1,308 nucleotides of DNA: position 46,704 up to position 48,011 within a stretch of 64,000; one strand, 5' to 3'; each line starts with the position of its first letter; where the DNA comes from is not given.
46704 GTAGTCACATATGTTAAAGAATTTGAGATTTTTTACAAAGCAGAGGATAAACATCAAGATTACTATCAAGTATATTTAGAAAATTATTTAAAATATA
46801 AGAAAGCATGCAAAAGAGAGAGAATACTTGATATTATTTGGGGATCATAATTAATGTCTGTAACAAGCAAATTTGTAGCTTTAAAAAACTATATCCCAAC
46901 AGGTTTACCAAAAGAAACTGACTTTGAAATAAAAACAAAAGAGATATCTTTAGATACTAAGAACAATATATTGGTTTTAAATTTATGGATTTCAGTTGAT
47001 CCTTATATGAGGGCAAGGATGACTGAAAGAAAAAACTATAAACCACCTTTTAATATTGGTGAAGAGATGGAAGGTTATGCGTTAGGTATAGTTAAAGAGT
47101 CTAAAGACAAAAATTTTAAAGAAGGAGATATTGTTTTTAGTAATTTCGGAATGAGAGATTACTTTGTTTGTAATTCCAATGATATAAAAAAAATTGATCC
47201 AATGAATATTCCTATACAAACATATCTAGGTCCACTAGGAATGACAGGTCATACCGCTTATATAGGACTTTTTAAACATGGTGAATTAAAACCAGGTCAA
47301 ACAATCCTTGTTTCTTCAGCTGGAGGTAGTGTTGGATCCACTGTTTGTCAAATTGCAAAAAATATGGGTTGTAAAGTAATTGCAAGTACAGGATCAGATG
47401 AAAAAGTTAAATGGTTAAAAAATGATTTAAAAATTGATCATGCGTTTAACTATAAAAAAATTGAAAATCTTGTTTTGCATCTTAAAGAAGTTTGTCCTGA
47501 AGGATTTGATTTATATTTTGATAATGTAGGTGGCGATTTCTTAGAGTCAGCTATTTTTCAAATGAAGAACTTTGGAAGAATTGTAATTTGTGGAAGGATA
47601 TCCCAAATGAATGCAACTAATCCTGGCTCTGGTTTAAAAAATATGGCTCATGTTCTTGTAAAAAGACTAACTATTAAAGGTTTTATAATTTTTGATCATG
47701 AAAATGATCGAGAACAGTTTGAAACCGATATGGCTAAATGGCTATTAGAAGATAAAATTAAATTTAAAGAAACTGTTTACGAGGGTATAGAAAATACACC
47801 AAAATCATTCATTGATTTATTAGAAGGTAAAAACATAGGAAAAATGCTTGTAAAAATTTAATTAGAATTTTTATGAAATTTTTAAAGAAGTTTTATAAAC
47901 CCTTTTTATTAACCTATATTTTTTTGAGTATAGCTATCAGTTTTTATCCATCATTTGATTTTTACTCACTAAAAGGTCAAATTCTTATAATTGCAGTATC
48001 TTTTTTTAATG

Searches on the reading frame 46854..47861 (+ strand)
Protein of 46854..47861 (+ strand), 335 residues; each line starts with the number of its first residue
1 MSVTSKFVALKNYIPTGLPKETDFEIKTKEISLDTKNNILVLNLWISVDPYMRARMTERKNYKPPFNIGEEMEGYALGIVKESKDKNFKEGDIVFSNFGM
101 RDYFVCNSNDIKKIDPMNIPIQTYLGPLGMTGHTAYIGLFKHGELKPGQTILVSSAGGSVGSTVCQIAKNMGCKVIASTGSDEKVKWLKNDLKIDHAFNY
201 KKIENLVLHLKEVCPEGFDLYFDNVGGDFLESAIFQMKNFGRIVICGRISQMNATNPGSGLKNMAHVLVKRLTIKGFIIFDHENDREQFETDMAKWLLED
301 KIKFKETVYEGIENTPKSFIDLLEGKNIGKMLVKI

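Call 83: search_protein_families(library=pfam, proteins=[window:46854-47861:+], max_evalue=0.0001)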
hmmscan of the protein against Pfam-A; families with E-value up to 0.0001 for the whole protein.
window:46854-47861:+ (335 aa): 3 families
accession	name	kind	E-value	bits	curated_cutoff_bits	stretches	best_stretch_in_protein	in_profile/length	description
PF16884.10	ADH_N_2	-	1.4e-29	102.6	31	1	14-114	8-108/108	N-terminal domain of oxidoreductase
PF00107.32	ADH_zinc_N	-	3.4e-25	88.9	31.8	1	160-296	2-126/129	Zinc-binding dehydrogenase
PF13602.12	ADH_zinc_N_2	-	6.4e-07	30.8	27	1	193-333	2-134/134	Zinc-binding dehydrogenase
